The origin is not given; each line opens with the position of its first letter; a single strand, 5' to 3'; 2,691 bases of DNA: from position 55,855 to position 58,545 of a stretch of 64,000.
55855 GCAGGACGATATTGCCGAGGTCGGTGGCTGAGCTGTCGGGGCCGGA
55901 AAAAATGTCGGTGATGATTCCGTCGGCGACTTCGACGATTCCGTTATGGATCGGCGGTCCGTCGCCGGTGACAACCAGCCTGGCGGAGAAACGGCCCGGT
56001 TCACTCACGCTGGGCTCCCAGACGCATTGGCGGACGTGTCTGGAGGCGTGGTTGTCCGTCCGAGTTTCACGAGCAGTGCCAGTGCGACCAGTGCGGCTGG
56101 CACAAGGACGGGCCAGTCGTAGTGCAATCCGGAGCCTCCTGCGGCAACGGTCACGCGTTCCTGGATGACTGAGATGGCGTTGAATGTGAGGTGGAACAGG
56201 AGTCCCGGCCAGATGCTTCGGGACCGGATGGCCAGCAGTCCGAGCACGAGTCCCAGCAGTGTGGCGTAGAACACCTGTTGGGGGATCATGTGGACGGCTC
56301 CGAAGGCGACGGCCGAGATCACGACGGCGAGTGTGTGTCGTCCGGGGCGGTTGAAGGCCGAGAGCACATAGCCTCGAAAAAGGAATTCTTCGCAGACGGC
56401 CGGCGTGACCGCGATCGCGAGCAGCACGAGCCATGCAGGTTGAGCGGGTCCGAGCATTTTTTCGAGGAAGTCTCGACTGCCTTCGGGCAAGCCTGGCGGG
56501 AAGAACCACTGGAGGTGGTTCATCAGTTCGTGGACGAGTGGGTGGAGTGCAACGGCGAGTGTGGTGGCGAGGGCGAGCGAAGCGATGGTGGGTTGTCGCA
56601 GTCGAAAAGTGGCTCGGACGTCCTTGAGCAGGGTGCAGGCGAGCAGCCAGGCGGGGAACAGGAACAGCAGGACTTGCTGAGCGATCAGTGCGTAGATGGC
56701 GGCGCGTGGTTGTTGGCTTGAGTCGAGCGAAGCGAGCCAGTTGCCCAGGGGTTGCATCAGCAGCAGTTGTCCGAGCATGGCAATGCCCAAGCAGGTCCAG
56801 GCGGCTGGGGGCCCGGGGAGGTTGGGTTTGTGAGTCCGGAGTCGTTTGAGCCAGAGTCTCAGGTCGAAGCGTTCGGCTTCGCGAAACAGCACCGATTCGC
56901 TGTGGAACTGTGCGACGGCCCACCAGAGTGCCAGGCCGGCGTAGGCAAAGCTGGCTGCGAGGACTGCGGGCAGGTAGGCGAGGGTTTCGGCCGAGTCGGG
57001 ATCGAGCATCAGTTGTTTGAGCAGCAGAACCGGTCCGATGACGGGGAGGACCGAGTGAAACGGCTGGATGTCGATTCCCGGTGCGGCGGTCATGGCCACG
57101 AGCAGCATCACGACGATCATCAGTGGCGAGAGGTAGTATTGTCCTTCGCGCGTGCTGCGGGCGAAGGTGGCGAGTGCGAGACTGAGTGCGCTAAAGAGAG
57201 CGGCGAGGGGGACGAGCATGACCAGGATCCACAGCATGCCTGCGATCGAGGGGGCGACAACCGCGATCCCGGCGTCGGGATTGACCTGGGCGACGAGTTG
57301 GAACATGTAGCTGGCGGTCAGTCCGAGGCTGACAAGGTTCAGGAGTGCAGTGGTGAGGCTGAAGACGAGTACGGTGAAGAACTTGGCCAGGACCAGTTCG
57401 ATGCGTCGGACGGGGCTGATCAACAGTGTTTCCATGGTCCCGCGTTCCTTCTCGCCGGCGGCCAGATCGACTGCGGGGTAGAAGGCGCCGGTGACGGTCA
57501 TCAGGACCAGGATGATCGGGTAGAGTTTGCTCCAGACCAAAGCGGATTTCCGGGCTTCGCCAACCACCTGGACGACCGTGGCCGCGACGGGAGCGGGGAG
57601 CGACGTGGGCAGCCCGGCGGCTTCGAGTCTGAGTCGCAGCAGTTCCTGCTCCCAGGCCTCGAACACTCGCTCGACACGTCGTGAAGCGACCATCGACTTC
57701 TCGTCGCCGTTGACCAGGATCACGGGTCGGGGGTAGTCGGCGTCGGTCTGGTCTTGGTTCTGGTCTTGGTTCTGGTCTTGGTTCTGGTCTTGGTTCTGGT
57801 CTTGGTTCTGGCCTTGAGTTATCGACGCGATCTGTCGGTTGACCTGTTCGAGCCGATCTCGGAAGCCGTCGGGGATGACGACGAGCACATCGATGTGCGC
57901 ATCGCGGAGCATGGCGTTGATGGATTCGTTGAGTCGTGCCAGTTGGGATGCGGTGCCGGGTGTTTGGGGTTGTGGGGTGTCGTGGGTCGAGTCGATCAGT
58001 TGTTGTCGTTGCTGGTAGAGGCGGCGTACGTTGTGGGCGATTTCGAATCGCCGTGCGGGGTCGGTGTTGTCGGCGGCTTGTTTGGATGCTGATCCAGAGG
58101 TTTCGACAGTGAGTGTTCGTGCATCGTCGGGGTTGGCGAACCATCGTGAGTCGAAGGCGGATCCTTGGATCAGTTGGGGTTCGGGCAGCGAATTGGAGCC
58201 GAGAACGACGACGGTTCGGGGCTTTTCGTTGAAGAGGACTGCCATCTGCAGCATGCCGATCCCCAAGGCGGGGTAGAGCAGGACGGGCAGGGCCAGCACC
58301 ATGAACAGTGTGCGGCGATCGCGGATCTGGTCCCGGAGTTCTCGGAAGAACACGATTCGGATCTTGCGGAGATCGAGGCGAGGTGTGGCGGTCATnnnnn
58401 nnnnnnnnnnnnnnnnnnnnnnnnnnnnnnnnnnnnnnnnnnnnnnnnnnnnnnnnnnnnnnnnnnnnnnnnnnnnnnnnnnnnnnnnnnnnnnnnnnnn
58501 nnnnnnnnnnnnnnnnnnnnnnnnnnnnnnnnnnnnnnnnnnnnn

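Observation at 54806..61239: ABC-2 transporter fused to a CPBP (CAAX-type) protease and translationally coupled inside the futalosine menaquinone genes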

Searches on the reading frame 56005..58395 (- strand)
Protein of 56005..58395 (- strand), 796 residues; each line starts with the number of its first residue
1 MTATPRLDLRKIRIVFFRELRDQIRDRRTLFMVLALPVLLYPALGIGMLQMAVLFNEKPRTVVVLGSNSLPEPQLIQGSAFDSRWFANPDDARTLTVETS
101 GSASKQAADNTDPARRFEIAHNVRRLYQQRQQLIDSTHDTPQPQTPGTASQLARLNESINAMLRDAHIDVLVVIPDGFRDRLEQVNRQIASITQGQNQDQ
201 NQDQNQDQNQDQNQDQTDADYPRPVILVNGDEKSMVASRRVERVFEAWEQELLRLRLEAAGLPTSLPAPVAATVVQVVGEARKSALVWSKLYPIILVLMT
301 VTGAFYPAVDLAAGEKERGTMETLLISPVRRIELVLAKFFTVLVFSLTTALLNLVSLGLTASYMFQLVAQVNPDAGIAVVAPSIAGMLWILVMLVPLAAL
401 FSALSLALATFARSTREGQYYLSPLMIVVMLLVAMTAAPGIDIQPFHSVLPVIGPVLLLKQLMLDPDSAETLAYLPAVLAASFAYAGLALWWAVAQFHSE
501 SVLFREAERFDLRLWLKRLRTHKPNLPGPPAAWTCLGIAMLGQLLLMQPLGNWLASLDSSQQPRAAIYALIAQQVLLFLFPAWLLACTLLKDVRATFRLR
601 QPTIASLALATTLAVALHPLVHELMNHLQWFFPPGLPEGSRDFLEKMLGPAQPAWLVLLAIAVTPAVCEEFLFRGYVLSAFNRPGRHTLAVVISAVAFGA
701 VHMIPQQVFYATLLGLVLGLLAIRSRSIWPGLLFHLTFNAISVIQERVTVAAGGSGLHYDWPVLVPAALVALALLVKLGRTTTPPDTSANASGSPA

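Call 4: search_protein_families(library=pfam, proteins=[window:56005-58395:-], max_evalue=0.01)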
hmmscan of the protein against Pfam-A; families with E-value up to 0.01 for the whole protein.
window:56005-58395:- (796 aa): 5 families
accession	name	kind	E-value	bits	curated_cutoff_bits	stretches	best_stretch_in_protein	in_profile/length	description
PF12698.13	ABC2_membrane_3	-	1.6e-21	77.2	31.6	1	27-490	1-346/347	ABC-2 family transporter protein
PF02517.21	Rce1-like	-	3.9e-21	75.6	22.4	1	654-741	4-93/93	Type II CAAX prenyl endopeptidase Rce1-like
PF12679.13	ABC2_membrane_2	-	7.3e-20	71.8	27.2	1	15-438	3-204/283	ABC-2 family transporter protein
PF12730.13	ABC2_membrane_4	-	1.6e-06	28.7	27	1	291-400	53-158/179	ABC-2 family transporter protein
PF01061.29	ABC2_membrane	-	6.1e-06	26.4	26.9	1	292-432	51-176/211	ABC-2 type transporter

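Call 5: search_protein_families(library=ncbifam, proteins=[window:56005-58395:-], max_evalue=0.01)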
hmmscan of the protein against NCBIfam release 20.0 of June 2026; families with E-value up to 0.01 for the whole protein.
window:56005-58395:- (796 aa): 9 families
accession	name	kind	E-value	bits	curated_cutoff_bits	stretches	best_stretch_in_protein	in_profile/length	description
NF041647.1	ABC_perm_CPBP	equivalog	4.9e-162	540.9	435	2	217-746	118-634/636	ABC transporter permease subunit/CPBP intramembrane protease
NF040589.1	CPBP_Synerg_MrtS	equivalog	4.7e-10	39.9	130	1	654-743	72-164/170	Synerg-CTERM system glutamic-type intramembrane protease MrtS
NF033192.3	CPBP_JDVT_MrtJ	equivalog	1.4e-07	32.1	75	1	661-742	5-95/98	JDVT-CTERM system glutamic-type intramembrane protease MrtJ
NF046050.1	CPBP_fam_MroQ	equivalog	3.4e-06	26.6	270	1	559-745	31-223/243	intramembrane glutamic endopeptidase MroQ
NF050068.1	Rv0804_CPBP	equivalog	4.1e-05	23.3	200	1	646-741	85-188/197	Rv0804 family intramembrane glutamic endopeptidase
TIGR03518.1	ABC_perm_GldF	equivalog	0.00032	20.8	288.5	1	307-404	66-160/240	gliding motility-associated ABC transporter permease subunit GldF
NF038293.1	permease_SagH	equivalog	0.00063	18.6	450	0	291-355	179-244/370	SagH family ABC transporter permease subunit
NF040914.1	Mrt_core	domain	0.00068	19.7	100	1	663-745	9-104/108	myxosortase family intramembrane protease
NF040590.1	CPBP_Pyro_MrtA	exception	0.00078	19.7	200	1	588-736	43-182/194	CPBP family archaeomyxosortase MrtA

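Call 6: find_homologous_proteins(query=window:56005-58395:-, max_evalue=0.00001)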
Query window:56005-58395:- (796 aa): 3263 proteins with E <= 0.00001 among 8000 candidates; the best 120 are listed.
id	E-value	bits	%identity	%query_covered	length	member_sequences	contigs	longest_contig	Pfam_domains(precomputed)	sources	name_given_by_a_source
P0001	0.0e+0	1593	93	100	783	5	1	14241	PF12679.14,PF01061.30,PF02517.22,PF12730.14,PF12698.14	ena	-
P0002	0.0e+0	1588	92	100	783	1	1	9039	PF12679.14,PF01061.30,PF02517.22,PF12730.14,PF12698.14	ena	-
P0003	0.0e+0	1586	93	100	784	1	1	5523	PF12679.14,PF01061.30,PF02517.22,PF12730.14,PF12698.14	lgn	-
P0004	0.0e+0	1560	91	100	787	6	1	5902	PF12679.14,PF01061.30,PF02517.22,PF12730.14,PF12698.14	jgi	jgi:sodium transport system permease protein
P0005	0.0e+0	1157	74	94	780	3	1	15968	PF12679.14,PF01061.30,PF02517.22,PF12730.14,PF12698.14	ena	-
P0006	0.0e+0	1144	71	96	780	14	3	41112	PF12679.14,PF01061.30,PF02517.22,PF12698.14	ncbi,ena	-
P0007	0.0e+0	1129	70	98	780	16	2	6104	PF12679.14,PF01061.30,PF02517.22,PF12730.14,PF12698.14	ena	-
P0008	0.0e+0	1103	68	96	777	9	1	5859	PF12679.14,PF01061.30,PF02517.22,PF12730.14,PF12698.14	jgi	-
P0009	0.0e+0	1090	68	96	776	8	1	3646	PF12679.14,PF01061.30,PF02517.22,PF12730.14,PF12698.14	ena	-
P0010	0.0e+0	1089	66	99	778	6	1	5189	PF12679.14,PF01061.30,PF02517.22,PF12730.14,PF12698.14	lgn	-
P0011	0.0e+0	1088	67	96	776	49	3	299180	PF12679.14,PF01061.30,PF02517.22,PF12730.14,PF12698.14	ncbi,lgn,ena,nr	ncbi:MAG TPA: CPBP family intramembrane metalloprotease domain-containing protein [Planctomycetaceae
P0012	0.0e+0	1081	66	98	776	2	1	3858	PF12679.14,PF01061.30,PF02517.22,PF12730.14,PF12698.14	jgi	jgi:sodium transport system permease protein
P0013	0.0e+0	1071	65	98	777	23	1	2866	PF12679.14,PF01061.30,PF02517.22,PF12698.14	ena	-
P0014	0.0e+0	1043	64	99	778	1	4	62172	PF12679.14,PF01061.30,PF02517.22,PF12698.14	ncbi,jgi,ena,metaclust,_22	metaclust:\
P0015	0.0e+0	1037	64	98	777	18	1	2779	PF12679.14,PF01061.30,PF02517.22,PF12698.14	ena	-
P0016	0.0e+0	1033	64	99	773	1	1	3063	PF12679.14,PF01061.30,PF02517.22,PF12698.14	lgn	-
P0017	0.0e+0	1027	64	96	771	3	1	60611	PF12679.14,PF01061.30,PF02517.22,PF12730.14,PF12698.14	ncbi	-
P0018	1.5e-207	710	50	97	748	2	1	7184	PF12679.14,PF01061.30,PF02517.22,PF12698.14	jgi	-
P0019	1.6e-196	673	46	98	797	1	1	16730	PF12679.14,PF02517.22,PF12698.14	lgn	-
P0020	1.9e-196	673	46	98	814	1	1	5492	PF12679.14,PF02517.22,PF12730.14,PF12698.14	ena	-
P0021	7.7e-196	671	47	93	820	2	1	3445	PF12679.14,PF02517.22,PF12698.14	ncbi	-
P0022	1.8e-194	666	43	99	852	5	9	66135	PF12679.14,PF02517.22,PF12730.14,PF12698.14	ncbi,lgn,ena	-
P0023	3.8e-194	665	45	98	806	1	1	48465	PF12679.14,PF02517.22,PF12698.14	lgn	-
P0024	5.3e-194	665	43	99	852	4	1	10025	PF12679.14,PF02517.22,PF12730.14,PF12698.14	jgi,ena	-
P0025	5.5e-194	665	45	98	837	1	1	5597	PF12679.14,PF02517.22,PF12698.14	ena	-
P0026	8.1e-194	664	46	96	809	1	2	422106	PF12679.14,PF02517.22,PF12698.14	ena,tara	tara:strand:+ start:96492 stop:98921 length:2430 start_codon:yes stop_codon:yes gene_type:complete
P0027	1.1e-193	664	45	97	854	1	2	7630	PF12679.14,PF02517.22,PF12730.14,PF12698.14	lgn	-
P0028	1.6e-193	663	44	99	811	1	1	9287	PF12679.14,PF02517.22,PF12698.14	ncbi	-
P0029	2.2e-193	663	47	96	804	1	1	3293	PF12679.14,PF02517.22,PF12730.14,PF12698.14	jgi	jgi:sodium transport system permease protein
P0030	3.4e-193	662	45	97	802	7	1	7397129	PF12679.14,PF02517.22,PF12698.14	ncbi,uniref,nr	ncbi:ABC-2 family transporter protein [Gimesia aquarii]|uniref:ABC-2 family transporter protein n=2 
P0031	3.5e-193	662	45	96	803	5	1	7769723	PF12679.14,PF02517.22,PF12698.14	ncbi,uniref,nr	ncbi:ABC-2 family transporter protein [Gimesia alba]|uniref:ABC-2 family transporter protein n=1 Tax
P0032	6.2e-193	661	48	93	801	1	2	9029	PF12679.14,PF02517.22,PF12698.14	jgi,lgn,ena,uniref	uniref:CPBP family intramembrane metalloprotease n=1 Tax=Schlesneria paludicola TaxID=360056 RepID=A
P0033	1.1e-192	661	44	98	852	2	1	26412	PF12679.14,PF02517.22,PF12730.14,PF12698.14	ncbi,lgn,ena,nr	ncbi:MAG: ABC transporter permease subunit [Planctomycetia bacterium]|nr:ABC transporter permease su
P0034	1.6e-192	660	45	99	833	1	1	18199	PF12679.14,PF02517.22,PF12698.14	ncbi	ncbi:MAG: ABC transporter permease subunit/CPBP intramembrane protease [Planctomycetaceae bacterium]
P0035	1.7e-192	660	45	96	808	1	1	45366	PF12679.14,PF02517.22,PF12698.14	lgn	-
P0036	3.1e-192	659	43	99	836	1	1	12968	PF12679.14,PF02517.22,PF12730.14,PF12698.14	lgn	-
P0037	4.9e-192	658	44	99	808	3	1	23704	PF12679.14,PF02517.22,PF12698.14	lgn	-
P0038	5.6e-192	658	46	96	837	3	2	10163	PF12679.14,PF02517.22,PF12698.14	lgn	-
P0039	6.8e-192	658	45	99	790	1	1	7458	PF12679.14,PF01061.30,PF02517.22,PF12730.14,PF12698.14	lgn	-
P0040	7.0e-192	658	46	93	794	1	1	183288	PF12679.14,PF02517.22,PF12730.14,PF12698.14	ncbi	-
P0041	7.2e-192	658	45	95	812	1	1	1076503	PF12679.14,PF02517.22,PF12730.14,PF12698.14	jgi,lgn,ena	-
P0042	1.1e-191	657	44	98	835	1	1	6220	PF12679.14,PF02517.22,PF12730.14,PF12698.14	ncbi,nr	ncbi:MAG: ABC transporter permease subunit [Planctomycetaceae bacterium]|nr:ABC transporter permease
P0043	1.5e-191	657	44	99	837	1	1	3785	PF12679.14,PF02517.22,PF12698.14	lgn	-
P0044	2.2e-191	656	46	95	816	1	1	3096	PF12679.14,PF02517.22,PF12698.14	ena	-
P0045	2.8e-191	656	44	97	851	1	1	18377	PF12679.14,PF02517.22,PF12730.14,PF12698.14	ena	-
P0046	4.4e-191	655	44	98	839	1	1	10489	PF12679.14,PF02517.22,PF12698.14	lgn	-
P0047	6.5e-191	655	45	99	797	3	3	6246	PF12679.14,PF02517.22,PF12698.14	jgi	jgi:sodium transport system permease protein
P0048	1.3e-190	654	46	96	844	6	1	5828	PF12679.14,PF02517.22,PF12730.14,PF12698.14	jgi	jgi:sodium transport system permease protein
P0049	1.4e-190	654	44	96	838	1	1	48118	PF12679.14,PF02517.22,PF12698.14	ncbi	ncbi:MAG: ABC transporter permease subunit/CPBP intramembrane protease [Planctomycetaceae bacterium]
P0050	1.6e-190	653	46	97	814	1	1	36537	PF12679.14,PF02517.22,PF12698.14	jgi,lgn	-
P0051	2.2e-190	653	46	98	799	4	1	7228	PF12679.14,PF02517.22,PF12730.14,PF12698.14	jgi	-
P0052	5.5e-190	652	45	96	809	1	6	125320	PF12679.14,PF02517.22,PF12698.14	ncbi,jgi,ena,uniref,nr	ncbi:ABC transporter permease subunit/CPBP intramembrane protease [uncultured Gimesia sp.]|jgi:sodiu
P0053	7.5e-190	651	46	93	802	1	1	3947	PF12679.14,PF02517.22,PF12698.14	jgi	jgi:sodium transport system permease protein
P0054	9.0e-190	651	45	99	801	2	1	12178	PF12679.14,PF02517.22,PF12730.14,PF12698.14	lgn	-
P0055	1.0e-189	651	44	99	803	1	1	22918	PF12679.14,PF02517.22,PF12698.14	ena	-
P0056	1.5e-189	650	44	97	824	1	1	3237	PF12679.14,PF02517.22,PF12698.14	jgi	jgi:sodium transport system permease protein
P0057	2.4e-189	649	45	96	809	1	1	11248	PF12679.14,PF02517.22,PF12698.14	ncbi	ncbi:MAG: ABC transporter permease subunit/CPBP intramembrane protease [Planctomycetota bacterium]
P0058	3.0e-189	649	44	99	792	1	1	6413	PF12679.14,PF02517.22,PF12730.14,PF12698.14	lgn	-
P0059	3.2e-189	649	44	97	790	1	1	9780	PF12679.14,PF02517.22,PF12730.14,PF12698.14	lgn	-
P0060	6.1e-189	648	44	99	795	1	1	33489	PF12679.14,PF02517.22,PF12730.14,PF12698.14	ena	-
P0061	8.0e-189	648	43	98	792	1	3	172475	PF12679.14,PF02517.22,PF12730.14,PF12698.14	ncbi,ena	-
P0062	2.0e-188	646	45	97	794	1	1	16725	PF12679.14,PF02517.22,PF12730.14,PF12698.14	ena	-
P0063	2.0e-188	646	46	94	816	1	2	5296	PF12679.14,PF02517.22,PF12698.14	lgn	-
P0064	3.4e-188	646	44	97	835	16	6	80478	PF12679.14,PF02517.22,PF12730.14,PF12698.14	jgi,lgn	-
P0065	3.4e-188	646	44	98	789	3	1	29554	PF12679.14,PF02517.22,PF12730.14,PF12698.14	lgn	-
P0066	4.4e-188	645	45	97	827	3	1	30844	PF12679.14,PF02517.22,PF12698.14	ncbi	ncbi:MAG: ABC transporter permease subunit/CPBP intramembrane protease [Planctomycetaceae bacterium]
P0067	5.3e-188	645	46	93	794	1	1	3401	PF12679.14,PF02517.22,PF12730.14,PF12698.14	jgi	jgi:sodium transport system permease protein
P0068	5.9e-188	645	45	93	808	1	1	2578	PF12679.14,PF02517.22,PF12730.14,PF12698.14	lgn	-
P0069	6.6e-188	645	45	95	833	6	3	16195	PF12679.14,PF02517.22,PF12698.14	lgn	-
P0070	7.4e-188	645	45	96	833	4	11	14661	PF12679.14,PF02517.22,PF12730.14,PF12698.14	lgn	-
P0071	1.3e-187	644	45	98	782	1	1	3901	PF12679.14,PF02517.22,PF12730.14,PF12698.14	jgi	jgi:sodium transport system permease protein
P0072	5.4e-187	642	44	97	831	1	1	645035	PF12679.14,PF02517.22,PF12698.14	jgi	jgi:sodium transport system permease protein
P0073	5.5e-187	642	44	97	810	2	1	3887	PF12679.14,PF02517.22,PF12730.14,PF12698.14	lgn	-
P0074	6.4e-187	641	43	96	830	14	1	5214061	PF12679.14,PF02517.22,PF12730.14,PF12698.14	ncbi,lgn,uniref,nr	ncbi:ABC-2 family transporter protein [Planctopirus ephydatiae]|uniref:ABC-2 family transporter prot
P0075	6.9e-187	641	46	96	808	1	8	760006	PF12679.14,PF02517.22,PF12698.14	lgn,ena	-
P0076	8.2e-187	641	45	93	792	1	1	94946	PF12679.14,PF02517.22,PF12730.14,PF12698.14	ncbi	ncbi:MAG: ABC transporter permease subunit/CPBP intramembrane protease [Planctomycetales bacterium]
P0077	1.4e-186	640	43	97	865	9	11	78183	PF12679.14,PF01061.30,PF02517.22,PF12698.14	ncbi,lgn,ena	-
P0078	1.6e-186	640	43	99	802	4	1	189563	PF12679.14,PF02517.22,PF12730.14,PF12698.14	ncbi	ncbi:MAG: ABC transporter permease subunit/CPBP intramembrane protease [Planctomycetaceae bacterium]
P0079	1.6e-186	640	44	98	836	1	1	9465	PF12679.14,PF02517.22,PF12730.14,PF12698.14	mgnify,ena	mgnify:CR=1 FL=1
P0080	3.5e-186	639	42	96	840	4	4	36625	PF12679.14,PF02517.22,PF12698.14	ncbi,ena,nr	ncbi:MAG: CPBP family intramembrane metalloprotease domain-containing protein [Planctomycetaceae bac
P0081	4.7e-186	639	45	97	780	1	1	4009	PF12679.14,PF02517.22,PF12730.14,PF12698.14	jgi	jgi:sodium transport system permease protein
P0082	5.5e-186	638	44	97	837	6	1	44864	PF12679.14,PF02517.22,PF12698.14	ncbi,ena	-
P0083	7.0e-186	638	43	97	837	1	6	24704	PF12679.14,PF02517.22,PF12698.14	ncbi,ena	-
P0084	8.7e-186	638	42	99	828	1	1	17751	PF12679.14,PF02517.22,PF12730.14,PF12698.14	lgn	-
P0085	1.1e-185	637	44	95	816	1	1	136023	PF12679.14,PF02517.22,PF12698.14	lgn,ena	-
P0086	1.2e-185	637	45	97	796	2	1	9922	PF12679.14,PF02517.22,PF12698.14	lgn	-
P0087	1.2e-185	637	42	99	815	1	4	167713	PF12679.14,PF02517.22,PF12698.14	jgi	jgi:sodium transport system permease protein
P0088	1.3e-185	637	45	95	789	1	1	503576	PF12679.14,PF02517.22,PF12698.14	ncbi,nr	ncbi:ABC transporter permease subunit [bacterium]|nr:ABC transporter permease subunit [bacterium]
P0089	1.6e-185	637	44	99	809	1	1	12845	PF12679.14,PF02517.22,PF12698.14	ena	-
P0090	1.8e-185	637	45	96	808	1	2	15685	PF12679.14,PF02517.22,PF12698.14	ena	-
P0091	2.4e-185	636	43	97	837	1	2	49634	PF12679.14,PF02517.22,PF12698.14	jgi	jgi:sodium transport system permease protein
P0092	3.5e-185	636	42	98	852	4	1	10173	PF12679.14,PF02517.22,PF12698.14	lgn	-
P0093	3.6e-185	636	44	96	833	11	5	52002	PF12679.14,PF02517.22,PF12730.14,PF12698.14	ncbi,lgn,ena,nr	ncbi:hypothetical protein LBMAG52_27380 [Planctomycetia bacterium]|nr:hypothetical protein LBMAG52_2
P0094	3.8e-185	636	45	97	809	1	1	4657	PF12679.14,PF02517.22,PF12698.14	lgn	-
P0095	4.1e-185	635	43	97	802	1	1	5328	PF12679.14,PF02517.22,PF12730.14,PF12698.14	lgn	-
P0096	5.7e-185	635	45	92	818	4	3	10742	PF12679.14,PF02517.22,PF12698.14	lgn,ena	-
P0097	7.4e-185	635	45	92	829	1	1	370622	PF12679.14,PF02517.22,PF12698.14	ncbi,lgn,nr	ncbi:MAG: CPBP family intramembrane metalloprotease [Planctomycetes bacterium]|nr:CPBP family intram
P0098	7.5e-185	635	43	98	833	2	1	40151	PF12679.14,PF02517.22,PF12698.14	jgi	jgi:sodium transport system permease protein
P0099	7.6e-185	635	42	99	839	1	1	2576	PF12679.14,PF02517.22,PF12698.14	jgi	-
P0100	8.0e-185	634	45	93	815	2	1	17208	PF12679.14,PF02517.22,PF12698.14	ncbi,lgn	ncbi:MAG: ABC transporter permease subunit/CPBP intramembrane protease [Planctomycetota bacterium]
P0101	9.0e-185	634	44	94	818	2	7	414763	PF12679.14,PF02517.22,PF12698.14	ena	-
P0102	9.8e-185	634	44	93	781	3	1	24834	PF12679.14,PF02517.22,PF12730.14,PF12698.14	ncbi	-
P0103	1.1e-184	634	45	99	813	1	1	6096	PF12679.14,PF02517.22,PF12730.14,PF12698.14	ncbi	-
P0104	1.2e-184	634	44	98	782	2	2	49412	PF12679.14,PF02517.22,PF12730.14,PF12698.14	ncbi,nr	ncbi:MAG: CPBP family intramembrane metalloprotease [Planctomycetaceae bacterium]|nr:CPBP family int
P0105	1.2e-184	634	47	93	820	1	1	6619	PF12679.14,PF02517.22,PF12698.14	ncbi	-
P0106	1.3e-184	634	45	95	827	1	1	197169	PF12679.14,PF02517.22,PF12698.14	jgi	jgi:sodium transport system permease protein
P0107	1.5e-184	634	45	96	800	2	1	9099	PF12679.14,PF02517.22,PF12698.14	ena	-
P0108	1.8e-184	633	44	98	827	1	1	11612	PF12679.14,PF02517.22,PF12730.14,PF12698.14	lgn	-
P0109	1.8e-184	633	44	96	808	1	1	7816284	PF12679.14,PF02517.22,PF12698.14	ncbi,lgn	-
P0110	2.1e-184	633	45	97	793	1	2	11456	PF12679.14,PF02517.22,PF12698.14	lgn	-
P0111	2.5e-184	633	45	94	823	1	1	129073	PF12679.14,PF02517.22,PF12698.14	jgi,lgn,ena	-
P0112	3.6e-184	632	45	94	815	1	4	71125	PF12679.14,PF02517.22,PF12698.14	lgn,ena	-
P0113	3.7e-184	632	45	97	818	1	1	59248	PF12679.14,PF02517.22,PF12698.14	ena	-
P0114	4.1e-184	632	44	97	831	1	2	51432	PF12679.14,PF02517.22,PF12698.14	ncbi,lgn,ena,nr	ncbi:MAG: ABC transporter permease subunit [Planctomycetota bacterium]|nr:ABC transporter permease s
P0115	4.6e-184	632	44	95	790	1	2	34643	PF12679.14,PF02517.22,PF12730.14,PF12698.14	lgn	-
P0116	5.1e-184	632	42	98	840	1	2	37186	PF12679.14,PF02517.22,PF12698.14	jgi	jgi:sodium transport system permease protein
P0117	5.2e-184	632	43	99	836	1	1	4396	PF12679.14,PF02517.22,PF12730.14,PF12698.14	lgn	-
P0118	5.8e-184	632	42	98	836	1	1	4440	PF12679.14,PF02517.22,PF12698.14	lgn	-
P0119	9.4e-184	631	44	99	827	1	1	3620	PF12679.14,PF02517.22,PF12730.14,PF12698.14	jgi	-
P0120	1.2e-183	631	44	99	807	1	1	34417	PF12679.14,PF02517.22,PF12698.14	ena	-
